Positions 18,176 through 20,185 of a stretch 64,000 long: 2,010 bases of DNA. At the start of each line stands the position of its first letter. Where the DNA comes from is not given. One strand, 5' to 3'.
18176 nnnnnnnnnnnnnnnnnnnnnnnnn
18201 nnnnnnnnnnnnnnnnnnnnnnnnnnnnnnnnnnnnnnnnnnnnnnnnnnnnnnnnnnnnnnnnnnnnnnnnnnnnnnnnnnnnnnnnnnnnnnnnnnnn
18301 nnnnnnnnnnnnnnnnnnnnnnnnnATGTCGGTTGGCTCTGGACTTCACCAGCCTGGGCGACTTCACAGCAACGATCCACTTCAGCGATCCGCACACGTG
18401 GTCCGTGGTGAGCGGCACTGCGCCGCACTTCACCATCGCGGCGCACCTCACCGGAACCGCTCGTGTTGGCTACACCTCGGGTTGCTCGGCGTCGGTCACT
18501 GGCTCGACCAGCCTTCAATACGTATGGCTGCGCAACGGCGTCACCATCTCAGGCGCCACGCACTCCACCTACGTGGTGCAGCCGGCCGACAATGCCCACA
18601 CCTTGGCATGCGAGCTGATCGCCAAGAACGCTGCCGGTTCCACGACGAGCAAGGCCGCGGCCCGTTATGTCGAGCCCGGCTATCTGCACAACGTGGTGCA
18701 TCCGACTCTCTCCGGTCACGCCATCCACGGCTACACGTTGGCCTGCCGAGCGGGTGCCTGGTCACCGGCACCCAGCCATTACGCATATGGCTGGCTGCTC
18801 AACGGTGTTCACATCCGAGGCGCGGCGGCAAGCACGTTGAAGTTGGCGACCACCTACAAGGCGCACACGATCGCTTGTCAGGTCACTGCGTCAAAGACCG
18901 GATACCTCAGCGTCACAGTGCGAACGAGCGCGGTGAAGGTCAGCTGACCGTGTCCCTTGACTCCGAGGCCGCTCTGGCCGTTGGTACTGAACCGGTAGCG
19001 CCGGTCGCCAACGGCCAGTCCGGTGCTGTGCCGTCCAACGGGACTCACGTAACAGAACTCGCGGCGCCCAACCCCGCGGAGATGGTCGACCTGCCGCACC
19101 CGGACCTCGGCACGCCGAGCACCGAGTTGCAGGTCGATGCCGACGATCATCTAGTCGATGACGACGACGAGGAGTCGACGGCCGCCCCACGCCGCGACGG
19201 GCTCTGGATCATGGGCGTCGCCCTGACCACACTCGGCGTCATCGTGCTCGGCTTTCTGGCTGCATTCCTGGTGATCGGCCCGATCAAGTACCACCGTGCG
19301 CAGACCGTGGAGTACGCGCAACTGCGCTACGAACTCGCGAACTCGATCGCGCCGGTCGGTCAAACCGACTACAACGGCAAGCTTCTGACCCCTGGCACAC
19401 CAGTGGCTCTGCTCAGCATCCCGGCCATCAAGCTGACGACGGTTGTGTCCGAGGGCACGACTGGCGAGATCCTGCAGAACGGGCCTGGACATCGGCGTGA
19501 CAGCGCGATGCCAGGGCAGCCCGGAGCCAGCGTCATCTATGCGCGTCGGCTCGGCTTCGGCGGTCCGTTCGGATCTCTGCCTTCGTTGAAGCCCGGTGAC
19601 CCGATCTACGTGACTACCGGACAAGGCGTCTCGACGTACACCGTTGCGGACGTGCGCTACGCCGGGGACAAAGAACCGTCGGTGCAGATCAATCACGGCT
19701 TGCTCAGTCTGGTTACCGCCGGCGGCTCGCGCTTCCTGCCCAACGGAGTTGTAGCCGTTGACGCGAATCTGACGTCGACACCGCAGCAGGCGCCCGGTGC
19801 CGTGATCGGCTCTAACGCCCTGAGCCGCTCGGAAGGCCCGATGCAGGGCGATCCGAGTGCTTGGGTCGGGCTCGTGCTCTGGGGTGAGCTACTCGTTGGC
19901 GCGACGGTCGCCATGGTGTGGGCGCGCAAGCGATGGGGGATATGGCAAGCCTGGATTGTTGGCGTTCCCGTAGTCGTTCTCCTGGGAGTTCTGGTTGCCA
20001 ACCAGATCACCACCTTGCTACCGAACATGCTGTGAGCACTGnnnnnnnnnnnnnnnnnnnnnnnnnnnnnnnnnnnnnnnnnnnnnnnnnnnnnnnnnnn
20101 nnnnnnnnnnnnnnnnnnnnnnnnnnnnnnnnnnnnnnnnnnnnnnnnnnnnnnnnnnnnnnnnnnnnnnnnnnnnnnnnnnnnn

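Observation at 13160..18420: Unassigned ~125-aa secreted domain shared by four consecutive paralogues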

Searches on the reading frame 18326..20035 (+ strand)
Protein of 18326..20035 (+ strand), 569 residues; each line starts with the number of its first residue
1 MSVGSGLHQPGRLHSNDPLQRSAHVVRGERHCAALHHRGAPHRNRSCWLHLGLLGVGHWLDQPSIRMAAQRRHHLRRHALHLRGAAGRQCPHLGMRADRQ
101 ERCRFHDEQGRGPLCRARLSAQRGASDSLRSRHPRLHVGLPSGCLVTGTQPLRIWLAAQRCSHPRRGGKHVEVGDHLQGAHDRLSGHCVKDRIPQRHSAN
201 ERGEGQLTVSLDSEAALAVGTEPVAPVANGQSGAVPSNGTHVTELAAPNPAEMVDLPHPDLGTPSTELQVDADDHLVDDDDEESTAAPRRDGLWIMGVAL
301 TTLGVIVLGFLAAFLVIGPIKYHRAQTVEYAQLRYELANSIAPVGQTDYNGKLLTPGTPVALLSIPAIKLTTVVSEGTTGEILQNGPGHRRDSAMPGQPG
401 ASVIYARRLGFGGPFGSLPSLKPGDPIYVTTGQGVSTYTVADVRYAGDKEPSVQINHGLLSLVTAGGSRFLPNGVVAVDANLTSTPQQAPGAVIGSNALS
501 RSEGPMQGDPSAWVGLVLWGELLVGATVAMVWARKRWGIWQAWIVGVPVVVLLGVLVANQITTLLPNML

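Call 6: search_protein_families(library=ncbifam, proteins=[window:18326-20035:+], max_evalue=1)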
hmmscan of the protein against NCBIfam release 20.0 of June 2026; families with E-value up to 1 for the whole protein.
window:18326-20035:+ (569 aa): 6 families
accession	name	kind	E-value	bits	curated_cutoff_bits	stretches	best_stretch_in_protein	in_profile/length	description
NF033747.1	class_E_sortase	subfamily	4.2e-21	75.8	160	1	294-444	2-157/211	class E sortase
NF058671.1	sortase_SrtD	exception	6.7e-10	38.9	140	1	331-453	34-154/187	class D sortase, LPxTATN-specific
TIGR01076.1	sortase_fam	subfamily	1.6e-08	34.4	39.35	1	362-449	2-92/136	sortase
NF033746.1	class_D_sortase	subfamily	7.2e-08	32.3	165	1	357-455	7-102/135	class D sortase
NF033745.1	class_C_sortase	subfamily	4e-07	30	160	1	346-445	79-181/220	class C sortase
TIGR03784.1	marine_sortase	equivalog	1.1e-05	25.1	158.25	1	358-453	49-142/174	class GN sortase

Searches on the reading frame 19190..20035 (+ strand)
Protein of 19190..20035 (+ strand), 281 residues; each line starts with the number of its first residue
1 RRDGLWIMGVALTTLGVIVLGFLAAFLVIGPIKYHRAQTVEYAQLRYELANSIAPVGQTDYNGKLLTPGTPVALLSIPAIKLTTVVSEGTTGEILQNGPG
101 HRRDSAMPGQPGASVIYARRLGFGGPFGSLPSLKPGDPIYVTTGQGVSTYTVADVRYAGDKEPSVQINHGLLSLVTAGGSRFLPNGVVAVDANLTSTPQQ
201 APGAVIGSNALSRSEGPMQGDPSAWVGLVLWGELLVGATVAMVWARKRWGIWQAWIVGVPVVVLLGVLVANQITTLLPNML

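Call 67: find_homologous_proteins(query=window:19190-20035:+, max_evalue=1e-10)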
Query window:19190-20035:+ (281 aa): 303 proteins with E <= 1e-10 among 8000 candidates; the best 120 are listed.
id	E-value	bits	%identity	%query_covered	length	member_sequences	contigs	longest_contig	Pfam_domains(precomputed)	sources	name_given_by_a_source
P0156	3.0e-168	576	94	100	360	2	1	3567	PF04203.19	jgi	jgi:sortase A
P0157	1.7e-81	292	53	98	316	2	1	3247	PF04203.19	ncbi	-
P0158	6.7e-81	290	52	98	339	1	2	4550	PF04203.19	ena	-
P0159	2.1e-80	288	52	98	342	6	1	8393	PF04203.19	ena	-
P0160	1.1e-79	286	52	100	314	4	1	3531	PF04203.19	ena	-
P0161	3.0e-79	284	54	90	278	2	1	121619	PF04203.19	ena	-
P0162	6.8e-79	283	50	98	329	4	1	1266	PF04203.19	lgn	-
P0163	1.0e-78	283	50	98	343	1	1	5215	PF04203.19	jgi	jgi:LPXTG-site transpeptidase (sortase) family protein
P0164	3.8e-78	281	51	98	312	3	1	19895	PF04203.19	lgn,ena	-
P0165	4.8e-78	280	53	98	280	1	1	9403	PF04203.19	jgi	jgi:LPXTG-site transpeptidase (sortase) family protein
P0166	6.2e-78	280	52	90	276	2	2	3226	PF04203.19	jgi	jgi:hypothetical protein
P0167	6.9e-78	280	52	97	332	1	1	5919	PF04203.19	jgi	jgi:sortase A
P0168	1.4e-77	279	51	98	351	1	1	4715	PF04203.19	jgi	jgi:sortase A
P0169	2.1e-77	278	50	99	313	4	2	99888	PF04203.19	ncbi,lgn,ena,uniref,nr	ncbi:MAG TPA: class E sortase [Actinocrinis sp.]|uniref:sortase n=1 Tax=Actinocrinis sp. TaxID=19205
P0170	2.2e-77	278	50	99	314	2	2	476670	PF04203.19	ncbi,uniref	ncbi:sortase [Streptacidiphilus sp. N1-12]|uniref:Sortase n=2 Tax=Streptacidiphilus alkalitolerans T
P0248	9.3e-66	240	46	100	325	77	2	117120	PF04203.19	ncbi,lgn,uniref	ncbi:sortase [Streptomyces niveus]|uniref:sortase n=1 Tax=Streptomyces niveus TaxID=193462 RepID=UPI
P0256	6.4e-65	237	44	100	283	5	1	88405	PF04203.19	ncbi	ncbi:sortase [Brooklawnia cerclae]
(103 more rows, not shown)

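Call 71: find_encoding_contigs(protein=P0248, flank=10000, max_places=1)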
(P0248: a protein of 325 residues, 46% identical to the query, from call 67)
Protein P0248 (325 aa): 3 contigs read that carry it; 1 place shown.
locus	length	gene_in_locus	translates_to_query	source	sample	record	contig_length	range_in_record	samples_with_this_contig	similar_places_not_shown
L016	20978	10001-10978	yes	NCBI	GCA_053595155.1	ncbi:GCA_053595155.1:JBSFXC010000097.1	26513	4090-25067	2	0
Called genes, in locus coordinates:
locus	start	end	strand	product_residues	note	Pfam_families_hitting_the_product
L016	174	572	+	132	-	PF07411:DUF1508 (faint)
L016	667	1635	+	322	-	PF00528:BPD_transp_1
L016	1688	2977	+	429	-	PF00528:BPD_transp_1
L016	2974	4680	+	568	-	PF12849:PBP_like_2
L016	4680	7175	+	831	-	-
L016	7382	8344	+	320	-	-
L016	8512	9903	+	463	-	PF16640:Big_3_5, PF19077:Big_13 (faint)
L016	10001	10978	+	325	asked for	PF04203:Sortase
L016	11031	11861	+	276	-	PF02463:SMC_N (weak), PF00005:ABC_tran, PF13304:AAA_21 (weak)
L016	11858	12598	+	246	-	-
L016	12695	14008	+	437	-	PF01565:FAD_binding_4, PF08031:BBE (weak)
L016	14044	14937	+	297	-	PF00296:Bac_luciferase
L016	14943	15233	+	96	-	PF11731:Cdd1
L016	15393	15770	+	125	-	-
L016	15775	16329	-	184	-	-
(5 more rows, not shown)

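Call 83: find_encoding_contigs(protein=P0256, flank=10000, max_places=1)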
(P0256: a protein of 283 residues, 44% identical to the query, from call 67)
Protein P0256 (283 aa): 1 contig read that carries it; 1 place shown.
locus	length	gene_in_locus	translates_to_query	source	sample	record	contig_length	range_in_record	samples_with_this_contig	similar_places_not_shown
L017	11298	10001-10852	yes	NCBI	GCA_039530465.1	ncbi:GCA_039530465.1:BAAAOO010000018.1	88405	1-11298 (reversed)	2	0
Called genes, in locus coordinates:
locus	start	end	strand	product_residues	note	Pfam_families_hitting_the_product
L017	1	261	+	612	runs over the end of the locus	PF12849:PBP_like_2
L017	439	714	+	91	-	-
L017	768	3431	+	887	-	-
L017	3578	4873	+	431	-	-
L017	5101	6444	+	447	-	PF16640:Big_3_5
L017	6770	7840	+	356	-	-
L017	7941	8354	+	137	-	-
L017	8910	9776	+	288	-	PF07172:GRP (weak)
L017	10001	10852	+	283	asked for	PF04203:Sortase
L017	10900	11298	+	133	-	?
